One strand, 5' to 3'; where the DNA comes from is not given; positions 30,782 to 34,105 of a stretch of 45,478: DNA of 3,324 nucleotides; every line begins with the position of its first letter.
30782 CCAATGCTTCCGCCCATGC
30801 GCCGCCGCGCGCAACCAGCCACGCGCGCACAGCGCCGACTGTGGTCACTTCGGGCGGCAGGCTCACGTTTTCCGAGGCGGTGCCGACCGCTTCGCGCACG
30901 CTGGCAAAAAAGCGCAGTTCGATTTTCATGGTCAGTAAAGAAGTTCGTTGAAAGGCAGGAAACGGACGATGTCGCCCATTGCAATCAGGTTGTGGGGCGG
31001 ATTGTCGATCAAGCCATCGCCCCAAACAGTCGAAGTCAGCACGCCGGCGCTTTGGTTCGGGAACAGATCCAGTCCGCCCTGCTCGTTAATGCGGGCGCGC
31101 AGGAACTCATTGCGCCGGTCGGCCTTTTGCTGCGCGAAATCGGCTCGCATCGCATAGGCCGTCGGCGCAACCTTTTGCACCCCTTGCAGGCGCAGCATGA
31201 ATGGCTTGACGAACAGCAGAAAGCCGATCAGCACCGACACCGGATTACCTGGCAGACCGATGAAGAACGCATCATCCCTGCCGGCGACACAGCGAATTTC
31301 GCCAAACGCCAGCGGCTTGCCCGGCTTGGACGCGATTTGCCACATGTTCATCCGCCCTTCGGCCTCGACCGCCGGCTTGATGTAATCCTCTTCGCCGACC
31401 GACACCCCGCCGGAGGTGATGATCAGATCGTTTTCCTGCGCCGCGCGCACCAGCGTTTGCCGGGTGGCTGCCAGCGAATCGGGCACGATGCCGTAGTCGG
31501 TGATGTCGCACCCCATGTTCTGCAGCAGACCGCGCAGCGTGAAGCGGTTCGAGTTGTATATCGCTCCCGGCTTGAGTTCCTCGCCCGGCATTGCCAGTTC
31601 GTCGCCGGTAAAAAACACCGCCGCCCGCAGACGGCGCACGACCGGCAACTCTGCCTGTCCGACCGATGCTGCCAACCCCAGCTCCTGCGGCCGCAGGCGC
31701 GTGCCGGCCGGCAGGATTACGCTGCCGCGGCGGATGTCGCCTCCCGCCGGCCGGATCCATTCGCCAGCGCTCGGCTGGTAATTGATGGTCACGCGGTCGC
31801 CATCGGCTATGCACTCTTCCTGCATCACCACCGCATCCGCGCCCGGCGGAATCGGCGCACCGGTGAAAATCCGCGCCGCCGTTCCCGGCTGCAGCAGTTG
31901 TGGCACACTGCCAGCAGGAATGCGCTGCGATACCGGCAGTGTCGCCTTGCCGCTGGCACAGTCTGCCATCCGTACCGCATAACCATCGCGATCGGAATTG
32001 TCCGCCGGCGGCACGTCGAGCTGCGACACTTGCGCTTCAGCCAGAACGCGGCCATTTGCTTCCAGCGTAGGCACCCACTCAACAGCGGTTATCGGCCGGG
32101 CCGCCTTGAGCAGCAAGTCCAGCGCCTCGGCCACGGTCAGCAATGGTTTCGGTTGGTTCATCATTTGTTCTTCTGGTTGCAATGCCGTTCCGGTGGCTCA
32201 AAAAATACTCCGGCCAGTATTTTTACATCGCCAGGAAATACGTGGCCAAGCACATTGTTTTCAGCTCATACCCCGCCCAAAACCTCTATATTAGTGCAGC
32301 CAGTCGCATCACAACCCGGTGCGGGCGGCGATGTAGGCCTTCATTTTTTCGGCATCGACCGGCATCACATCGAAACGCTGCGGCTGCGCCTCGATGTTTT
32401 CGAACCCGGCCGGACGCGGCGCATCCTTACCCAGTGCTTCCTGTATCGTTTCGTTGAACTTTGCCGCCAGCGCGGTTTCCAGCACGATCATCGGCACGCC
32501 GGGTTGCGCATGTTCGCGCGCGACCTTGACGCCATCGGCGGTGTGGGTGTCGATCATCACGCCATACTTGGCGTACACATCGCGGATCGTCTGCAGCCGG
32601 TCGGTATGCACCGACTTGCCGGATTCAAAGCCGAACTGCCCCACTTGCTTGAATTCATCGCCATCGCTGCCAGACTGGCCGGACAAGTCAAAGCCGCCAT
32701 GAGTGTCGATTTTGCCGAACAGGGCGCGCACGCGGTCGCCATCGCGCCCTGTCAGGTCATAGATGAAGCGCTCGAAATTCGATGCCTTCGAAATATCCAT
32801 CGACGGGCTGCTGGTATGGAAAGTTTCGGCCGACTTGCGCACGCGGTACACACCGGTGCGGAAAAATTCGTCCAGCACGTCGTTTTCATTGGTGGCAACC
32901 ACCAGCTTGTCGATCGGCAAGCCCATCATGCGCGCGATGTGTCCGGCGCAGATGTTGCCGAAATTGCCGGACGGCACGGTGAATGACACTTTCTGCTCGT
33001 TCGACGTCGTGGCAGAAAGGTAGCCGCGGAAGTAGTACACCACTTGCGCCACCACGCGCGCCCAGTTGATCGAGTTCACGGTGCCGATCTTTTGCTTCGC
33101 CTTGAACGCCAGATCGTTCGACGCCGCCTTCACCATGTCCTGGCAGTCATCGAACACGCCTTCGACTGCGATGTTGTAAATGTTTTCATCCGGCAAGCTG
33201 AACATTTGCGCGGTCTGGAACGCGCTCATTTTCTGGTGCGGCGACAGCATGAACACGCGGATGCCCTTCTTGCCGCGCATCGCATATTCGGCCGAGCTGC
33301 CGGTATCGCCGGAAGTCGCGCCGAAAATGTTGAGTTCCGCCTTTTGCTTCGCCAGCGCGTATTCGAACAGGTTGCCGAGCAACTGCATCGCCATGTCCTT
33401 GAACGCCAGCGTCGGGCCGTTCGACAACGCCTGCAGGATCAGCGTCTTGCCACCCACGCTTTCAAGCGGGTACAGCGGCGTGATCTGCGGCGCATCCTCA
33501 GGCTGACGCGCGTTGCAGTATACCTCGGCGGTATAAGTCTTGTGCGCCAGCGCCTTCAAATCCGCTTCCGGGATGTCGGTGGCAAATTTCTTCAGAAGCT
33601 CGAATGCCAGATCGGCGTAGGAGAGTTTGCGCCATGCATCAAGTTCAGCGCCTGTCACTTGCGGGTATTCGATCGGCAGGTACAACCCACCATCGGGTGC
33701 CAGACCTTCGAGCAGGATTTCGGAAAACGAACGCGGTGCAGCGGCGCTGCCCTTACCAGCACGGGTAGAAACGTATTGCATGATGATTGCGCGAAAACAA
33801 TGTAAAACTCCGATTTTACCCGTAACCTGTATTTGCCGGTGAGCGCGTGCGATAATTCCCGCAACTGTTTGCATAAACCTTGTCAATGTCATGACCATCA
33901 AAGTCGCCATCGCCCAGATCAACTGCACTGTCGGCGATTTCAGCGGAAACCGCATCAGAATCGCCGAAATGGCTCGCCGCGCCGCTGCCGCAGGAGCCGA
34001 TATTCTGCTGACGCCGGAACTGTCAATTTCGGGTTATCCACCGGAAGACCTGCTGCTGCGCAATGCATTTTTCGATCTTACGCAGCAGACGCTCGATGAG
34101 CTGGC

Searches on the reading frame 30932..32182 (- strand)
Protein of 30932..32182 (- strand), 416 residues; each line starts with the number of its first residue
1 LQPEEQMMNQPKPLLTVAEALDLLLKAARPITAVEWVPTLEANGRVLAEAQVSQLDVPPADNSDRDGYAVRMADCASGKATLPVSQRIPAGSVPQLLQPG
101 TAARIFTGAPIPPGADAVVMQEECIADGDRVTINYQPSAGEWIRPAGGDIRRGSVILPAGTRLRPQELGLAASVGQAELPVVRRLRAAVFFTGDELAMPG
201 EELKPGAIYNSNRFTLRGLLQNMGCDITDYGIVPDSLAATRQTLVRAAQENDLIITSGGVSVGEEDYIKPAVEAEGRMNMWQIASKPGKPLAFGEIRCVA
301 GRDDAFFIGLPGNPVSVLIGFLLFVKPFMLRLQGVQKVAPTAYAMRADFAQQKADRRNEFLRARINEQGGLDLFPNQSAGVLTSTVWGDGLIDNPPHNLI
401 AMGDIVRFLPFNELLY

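Call 11: search_protein_families(library=ncbifam, proteins=[window:30932-32182:-])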
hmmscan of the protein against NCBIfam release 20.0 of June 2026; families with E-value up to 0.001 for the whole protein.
window:30932-32182:- (416 aa): 10 families
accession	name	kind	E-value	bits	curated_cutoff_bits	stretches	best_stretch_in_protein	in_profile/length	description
NF011060.0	PRK14491.1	equivalog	6.2e-115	384.9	532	1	10-415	195-598/598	bifunctional molybdopterin-guanine dinucleotide biosynthesis adaptor protein MobB/molybdopterin molybdotransferase MoeA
NF007960.1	PRK10680.1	equivalog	5.8e-114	381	440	1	15-410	1-400/401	molybdopterin molybdotransferase MoeA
NF011068.0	PRK14498.1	equivalog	3.5e-86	289.7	534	1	14-398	9-396/647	molybdopterin biosynthesis protein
NF050098.1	MoeA_actino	exception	1e-83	281.4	560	1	33-367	18-352/400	molybdopterin molybdotransferase MoeA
NF045515.2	Glp_gephyrin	equivalog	7e-82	275.3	475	1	16-369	2-355/403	molybdotransferase-like divisome protein Glp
NF011067.0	PRK14497.1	equivalog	4.3e-56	190.6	536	1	12-357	8-347/546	putative molybdopterin biosynthesis protein MoeA/unknown domain fusion protein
TIGR00177.1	molyb_syn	domain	7.9e-26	90.8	85.35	1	185-327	2-148/148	molybdenum cofactor synthesis domain-containing protein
NF002947.1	PRK03604.1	equivalog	3.2e-05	23.3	285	1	215-275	169-230/301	bifunctional molybdenum cofactor biosynthesis protein MoaC/MoaB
NF005801.1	PRK07656.1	equivalog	9.7e-05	21.2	657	1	118-259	41-175/500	FadD3 family acyl-CoA ligase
NF001813.0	PRK00549.1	equivalog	0.00012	21.2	379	1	196-267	5-76/414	competence/damage-inducible protein A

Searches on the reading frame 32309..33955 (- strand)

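Call 11: search_protein_families(library=ncbifam, proteins=[window:32309-33955:-])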
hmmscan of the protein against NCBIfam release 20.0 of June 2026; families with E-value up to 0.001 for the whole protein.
window:32309-33955:- (548 aa): 1 family
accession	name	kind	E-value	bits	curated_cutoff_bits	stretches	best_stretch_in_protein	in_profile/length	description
TIGR00260.1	thrC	equivalog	1.1e-69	235.2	167.1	1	164-509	32-333/340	threonine synthase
